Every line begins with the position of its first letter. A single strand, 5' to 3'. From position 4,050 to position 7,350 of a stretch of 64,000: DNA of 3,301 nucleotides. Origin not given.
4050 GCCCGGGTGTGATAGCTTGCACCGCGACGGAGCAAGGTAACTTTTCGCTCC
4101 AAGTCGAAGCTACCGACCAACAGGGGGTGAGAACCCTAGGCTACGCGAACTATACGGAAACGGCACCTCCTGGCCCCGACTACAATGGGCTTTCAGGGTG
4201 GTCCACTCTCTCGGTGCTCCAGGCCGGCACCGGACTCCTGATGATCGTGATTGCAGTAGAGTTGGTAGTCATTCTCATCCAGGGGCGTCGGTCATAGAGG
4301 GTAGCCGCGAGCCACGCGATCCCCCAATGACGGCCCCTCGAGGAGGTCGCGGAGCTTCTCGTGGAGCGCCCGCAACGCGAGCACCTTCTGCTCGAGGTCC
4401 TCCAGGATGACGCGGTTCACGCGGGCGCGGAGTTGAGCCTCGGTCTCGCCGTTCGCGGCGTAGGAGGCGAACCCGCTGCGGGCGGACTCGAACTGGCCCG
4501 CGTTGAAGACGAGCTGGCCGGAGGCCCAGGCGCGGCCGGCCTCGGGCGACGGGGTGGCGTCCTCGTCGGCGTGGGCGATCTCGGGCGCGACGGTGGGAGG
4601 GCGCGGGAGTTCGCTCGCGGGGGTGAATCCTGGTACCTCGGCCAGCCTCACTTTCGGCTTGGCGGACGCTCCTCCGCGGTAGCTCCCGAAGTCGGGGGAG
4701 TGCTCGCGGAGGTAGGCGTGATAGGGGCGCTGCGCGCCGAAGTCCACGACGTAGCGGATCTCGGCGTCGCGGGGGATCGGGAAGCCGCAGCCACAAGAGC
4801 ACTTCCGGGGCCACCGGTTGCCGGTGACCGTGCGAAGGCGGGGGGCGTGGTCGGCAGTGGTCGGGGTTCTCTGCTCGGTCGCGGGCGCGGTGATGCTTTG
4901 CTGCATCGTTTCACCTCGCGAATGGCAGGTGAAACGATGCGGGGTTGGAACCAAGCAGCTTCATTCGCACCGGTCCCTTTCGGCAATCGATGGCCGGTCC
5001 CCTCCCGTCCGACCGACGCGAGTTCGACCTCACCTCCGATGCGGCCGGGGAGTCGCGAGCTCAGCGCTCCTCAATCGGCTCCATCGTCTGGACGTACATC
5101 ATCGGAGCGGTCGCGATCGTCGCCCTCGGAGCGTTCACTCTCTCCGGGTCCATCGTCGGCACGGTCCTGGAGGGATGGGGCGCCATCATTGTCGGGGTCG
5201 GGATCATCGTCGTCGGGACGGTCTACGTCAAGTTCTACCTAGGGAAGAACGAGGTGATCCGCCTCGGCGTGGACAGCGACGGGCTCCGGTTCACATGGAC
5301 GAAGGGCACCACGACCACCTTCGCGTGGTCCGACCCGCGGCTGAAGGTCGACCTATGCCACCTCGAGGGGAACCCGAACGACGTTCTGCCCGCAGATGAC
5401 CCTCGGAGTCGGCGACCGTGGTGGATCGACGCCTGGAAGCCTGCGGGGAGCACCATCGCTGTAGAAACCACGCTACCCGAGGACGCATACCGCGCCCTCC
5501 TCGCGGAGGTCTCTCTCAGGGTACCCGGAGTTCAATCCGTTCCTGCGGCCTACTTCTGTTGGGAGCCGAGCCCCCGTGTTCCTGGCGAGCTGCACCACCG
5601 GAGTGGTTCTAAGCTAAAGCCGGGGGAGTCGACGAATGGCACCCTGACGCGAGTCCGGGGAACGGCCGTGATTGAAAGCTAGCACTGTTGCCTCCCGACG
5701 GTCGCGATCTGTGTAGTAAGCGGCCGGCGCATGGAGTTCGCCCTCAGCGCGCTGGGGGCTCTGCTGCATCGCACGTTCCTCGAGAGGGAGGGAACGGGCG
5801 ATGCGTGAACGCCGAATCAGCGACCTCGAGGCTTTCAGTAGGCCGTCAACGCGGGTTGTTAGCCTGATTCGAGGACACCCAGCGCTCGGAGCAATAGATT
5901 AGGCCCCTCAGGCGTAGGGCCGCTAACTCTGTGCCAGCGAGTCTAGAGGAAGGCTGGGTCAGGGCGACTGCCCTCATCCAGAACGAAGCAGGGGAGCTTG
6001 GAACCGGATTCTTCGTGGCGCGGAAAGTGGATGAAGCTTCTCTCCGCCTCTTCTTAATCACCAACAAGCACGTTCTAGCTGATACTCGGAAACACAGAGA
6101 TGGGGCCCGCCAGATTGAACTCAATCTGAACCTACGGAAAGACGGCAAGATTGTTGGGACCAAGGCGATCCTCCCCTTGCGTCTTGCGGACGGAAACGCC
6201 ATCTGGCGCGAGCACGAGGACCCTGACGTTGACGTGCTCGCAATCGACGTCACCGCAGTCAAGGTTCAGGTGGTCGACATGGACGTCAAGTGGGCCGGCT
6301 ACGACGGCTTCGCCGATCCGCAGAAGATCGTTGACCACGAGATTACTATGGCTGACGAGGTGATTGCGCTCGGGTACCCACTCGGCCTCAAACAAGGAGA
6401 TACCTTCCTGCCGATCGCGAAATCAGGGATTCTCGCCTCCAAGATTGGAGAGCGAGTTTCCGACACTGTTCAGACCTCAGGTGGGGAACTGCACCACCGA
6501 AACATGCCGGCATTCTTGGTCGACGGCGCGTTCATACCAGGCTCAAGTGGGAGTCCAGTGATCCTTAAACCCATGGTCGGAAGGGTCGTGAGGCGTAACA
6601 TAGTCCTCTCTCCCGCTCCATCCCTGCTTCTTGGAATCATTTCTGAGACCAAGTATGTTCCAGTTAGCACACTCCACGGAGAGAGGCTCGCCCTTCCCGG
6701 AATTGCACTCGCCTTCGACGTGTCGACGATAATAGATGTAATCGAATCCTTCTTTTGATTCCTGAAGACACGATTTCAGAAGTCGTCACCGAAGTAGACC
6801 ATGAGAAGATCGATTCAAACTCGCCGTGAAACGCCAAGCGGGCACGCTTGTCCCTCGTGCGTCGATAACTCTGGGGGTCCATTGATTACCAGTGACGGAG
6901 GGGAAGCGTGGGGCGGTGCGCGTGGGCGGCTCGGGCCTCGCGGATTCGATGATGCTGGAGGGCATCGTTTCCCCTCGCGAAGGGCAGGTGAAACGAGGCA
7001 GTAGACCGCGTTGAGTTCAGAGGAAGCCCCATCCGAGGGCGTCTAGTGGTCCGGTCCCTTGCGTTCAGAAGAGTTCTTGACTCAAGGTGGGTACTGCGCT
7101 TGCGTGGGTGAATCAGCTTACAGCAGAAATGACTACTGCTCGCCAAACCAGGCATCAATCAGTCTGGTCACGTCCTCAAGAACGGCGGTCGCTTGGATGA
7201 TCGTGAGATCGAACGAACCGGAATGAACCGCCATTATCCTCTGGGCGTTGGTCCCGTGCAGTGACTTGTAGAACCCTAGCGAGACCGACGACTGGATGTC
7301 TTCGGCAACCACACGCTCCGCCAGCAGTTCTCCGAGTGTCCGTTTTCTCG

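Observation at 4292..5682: Uncharacterised divergent two-gene module (family A Cys-motif/coiled-coil protein plus family B 2-TM protein) present in two intact copies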

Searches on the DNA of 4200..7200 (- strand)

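Call 68: search_rna_families(source=window, start=4200, end=7200, threshold=evalue, max_evalue=1)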
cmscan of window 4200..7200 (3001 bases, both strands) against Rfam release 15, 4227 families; matches with E-value up to 1: 2.
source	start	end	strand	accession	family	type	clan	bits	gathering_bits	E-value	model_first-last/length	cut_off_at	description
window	4636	4680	-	RF01273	sR34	Gene; snRNA; snoRNA; CD-box;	-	24.3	40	0.14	1-54/54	no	Small nucleolar RNA sR34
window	6541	6649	-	RF02115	FAM13A-AS1_2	Gene; lncRNA;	-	19.1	38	0.68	1-110/110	no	FAM13A antisense RNA 1 conserved region 2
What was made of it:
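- On Known RNA families (Rfam 15): No match at the hairpins in window 4200-7200 at E<=1 (call 68).
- Tried and rejected: Rfam found nothing at the hairpins (call 68).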

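Call 81: search_rna_families(source=L007, start=5300, end=7700, threshold=gathering)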
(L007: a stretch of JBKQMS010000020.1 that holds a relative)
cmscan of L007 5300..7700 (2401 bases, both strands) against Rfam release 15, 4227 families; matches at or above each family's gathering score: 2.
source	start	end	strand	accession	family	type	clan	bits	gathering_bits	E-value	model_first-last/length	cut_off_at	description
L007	5466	5626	+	RF02003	group-II-D1D4-4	Intron;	CL00102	61.7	49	1.5e-12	1-138/138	no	Group II catalytic intron D1-D4-4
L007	7364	7487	+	RF00029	Intron_gpII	Intron;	-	45.8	40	3.2e-07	1-77/77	no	Group II catalytic intron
